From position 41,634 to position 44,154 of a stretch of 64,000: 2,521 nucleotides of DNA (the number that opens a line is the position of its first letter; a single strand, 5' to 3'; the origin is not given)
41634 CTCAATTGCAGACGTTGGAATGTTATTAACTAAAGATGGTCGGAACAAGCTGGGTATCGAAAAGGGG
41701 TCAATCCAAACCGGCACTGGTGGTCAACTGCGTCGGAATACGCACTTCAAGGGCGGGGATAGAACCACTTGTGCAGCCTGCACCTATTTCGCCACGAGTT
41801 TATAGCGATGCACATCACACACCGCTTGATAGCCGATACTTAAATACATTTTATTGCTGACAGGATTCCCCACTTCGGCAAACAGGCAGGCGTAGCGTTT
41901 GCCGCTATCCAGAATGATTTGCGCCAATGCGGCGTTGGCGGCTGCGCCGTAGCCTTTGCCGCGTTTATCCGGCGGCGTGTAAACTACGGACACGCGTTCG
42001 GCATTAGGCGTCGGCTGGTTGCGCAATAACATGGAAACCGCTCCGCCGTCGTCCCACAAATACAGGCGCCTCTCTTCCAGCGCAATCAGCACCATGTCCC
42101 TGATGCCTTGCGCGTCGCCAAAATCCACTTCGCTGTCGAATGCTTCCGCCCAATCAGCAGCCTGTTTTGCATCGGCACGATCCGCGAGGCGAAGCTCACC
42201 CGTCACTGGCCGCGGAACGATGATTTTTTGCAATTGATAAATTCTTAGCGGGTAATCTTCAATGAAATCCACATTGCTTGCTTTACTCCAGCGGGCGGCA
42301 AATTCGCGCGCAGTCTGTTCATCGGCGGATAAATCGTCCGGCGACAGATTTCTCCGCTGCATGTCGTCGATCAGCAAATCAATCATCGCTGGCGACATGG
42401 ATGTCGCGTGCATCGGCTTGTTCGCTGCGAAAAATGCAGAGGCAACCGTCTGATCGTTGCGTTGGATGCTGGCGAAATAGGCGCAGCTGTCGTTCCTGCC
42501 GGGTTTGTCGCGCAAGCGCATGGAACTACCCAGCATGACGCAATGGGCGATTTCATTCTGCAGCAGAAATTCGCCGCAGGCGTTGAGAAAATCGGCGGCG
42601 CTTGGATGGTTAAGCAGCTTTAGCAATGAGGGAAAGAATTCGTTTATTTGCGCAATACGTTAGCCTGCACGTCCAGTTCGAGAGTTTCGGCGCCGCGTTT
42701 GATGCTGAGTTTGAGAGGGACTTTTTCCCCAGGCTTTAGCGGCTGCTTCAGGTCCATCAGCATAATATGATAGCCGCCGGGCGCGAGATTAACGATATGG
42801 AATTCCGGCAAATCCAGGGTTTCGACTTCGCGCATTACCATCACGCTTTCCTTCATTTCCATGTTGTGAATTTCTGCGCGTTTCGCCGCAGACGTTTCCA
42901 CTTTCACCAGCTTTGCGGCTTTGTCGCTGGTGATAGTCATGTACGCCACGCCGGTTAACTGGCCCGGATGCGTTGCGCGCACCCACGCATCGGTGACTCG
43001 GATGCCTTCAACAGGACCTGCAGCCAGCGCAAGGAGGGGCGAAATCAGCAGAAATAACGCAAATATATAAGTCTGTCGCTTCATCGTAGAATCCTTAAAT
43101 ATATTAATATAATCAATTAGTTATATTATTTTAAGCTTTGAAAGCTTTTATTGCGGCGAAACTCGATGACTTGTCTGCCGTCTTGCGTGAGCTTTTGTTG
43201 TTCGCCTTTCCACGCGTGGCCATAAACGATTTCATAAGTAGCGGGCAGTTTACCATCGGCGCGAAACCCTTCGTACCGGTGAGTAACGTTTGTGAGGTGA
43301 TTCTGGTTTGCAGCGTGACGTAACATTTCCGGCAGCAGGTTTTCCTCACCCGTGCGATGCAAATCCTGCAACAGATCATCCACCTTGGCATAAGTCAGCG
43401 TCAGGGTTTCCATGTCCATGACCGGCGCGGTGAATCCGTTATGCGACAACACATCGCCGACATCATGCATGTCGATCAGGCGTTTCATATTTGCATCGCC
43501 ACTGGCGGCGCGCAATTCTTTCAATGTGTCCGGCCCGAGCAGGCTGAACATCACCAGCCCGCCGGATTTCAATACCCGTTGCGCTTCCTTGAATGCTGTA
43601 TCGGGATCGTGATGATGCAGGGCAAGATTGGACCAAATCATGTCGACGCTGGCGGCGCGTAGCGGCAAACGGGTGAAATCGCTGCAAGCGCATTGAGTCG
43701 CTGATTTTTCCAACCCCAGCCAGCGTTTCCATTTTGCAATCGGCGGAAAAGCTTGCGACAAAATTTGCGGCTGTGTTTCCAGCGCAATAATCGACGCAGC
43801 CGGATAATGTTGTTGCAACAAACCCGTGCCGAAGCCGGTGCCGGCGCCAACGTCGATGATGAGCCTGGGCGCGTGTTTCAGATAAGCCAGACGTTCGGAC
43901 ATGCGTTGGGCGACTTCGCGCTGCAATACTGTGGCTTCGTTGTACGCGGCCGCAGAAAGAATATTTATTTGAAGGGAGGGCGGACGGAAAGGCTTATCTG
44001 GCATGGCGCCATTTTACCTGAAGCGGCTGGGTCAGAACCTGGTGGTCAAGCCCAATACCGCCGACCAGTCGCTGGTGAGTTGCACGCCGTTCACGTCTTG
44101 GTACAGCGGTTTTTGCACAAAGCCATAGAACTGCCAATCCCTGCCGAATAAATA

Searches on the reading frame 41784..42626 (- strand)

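Call 3: search_protein_families(library=pfam, proteins=[window:41784-42626:-], max_evalue=0.01)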
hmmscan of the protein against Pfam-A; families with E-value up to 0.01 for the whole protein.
window:41784-42626:- (280 aa): 1 family
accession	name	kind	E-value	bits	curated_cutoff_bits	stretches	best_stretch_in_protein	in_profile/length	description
PF08445.16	FR47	-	1.7e-05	25.2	22.1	1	212-269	24-80/86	FR47-like protein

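Call 4: search_protein_families(library=ncbifam, proteins=[window:41784-42626:-], max_evalue=0.01)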
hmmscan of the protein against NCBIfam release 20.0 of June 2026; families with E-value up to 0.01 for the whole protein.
window:41784-42626:- (280 aa): 0 families

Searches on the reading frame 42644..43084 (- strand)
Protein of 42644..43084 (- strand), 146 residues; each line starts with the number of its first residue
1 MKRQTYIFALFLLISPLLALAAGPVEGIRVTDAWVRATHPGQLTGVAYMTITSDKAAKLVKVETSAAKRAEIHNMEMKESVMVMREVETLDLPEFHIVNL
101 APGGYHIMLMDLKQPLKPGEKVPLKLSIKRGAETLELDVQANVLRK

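Call 3: search_protein_families(library=pfam, proteins=[window:42644-43084:-], max_evalue=0.01)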
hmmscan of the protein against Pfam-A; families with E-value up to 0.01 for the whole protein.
window:42644-43084:- (146 aa): 1 family
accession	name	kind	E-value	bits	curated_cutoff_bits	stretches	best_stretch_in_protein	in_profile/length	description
PF04314.18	PCuAC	-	5.1e-36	123.3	29.4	1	30-133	1-106/109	Copper chaperone PCu(A)C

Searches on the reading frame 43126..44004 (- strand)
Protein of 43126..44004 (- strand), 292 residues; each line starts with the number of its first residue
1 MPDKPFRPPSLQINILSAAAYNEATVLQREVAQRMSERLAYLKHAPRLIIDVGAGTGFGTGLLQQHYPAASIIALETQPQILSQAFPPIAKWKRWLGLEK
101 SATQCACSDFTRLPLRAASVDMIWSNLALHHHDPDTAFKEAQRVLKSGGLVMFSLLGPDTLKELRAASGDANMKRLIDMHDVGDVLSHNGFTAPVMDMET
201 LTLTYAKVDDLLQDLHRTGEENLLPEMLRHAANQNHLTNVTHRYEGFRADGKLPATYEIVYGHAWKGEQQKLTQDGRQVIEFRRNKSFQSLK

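Call 3: search_protein_families(library=pfam, proteins=[window:43126-44004:-], max_evalue=0.01)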
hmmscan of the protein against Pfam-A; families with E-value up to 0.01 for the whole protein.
window:43126-44004:- (292 aa): 6 families
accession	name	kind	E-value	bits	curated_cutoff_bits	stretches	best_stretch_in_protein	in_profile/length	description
PF08241.18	Methyltransf_11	-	4.9e-17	62.8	21.2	1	50-153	1-95/95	Methyltransferase domain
PF13649.12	Methyltransf_25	-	1.4e-13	51.8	27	1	49-149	1-97/97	Methyltransferase domain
PF13847.12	Methyltransf_31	-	3.3e-08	33.8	27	1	49-164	7-118/145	Methyltransferase domain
PF08242.18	Methyltransf_12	-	2.4e-07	31.8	30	1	50-150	1-97/98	Methyltransferase domain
PF13489.12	Methyltransf_23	-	3.7e-05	23.9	27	1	29-165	3-130/164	Methyltransferase domain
PF05148.21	Methyltransf_8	-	0.00015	22.2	27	1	103-152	106-155/219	Hypothetical methyltransferase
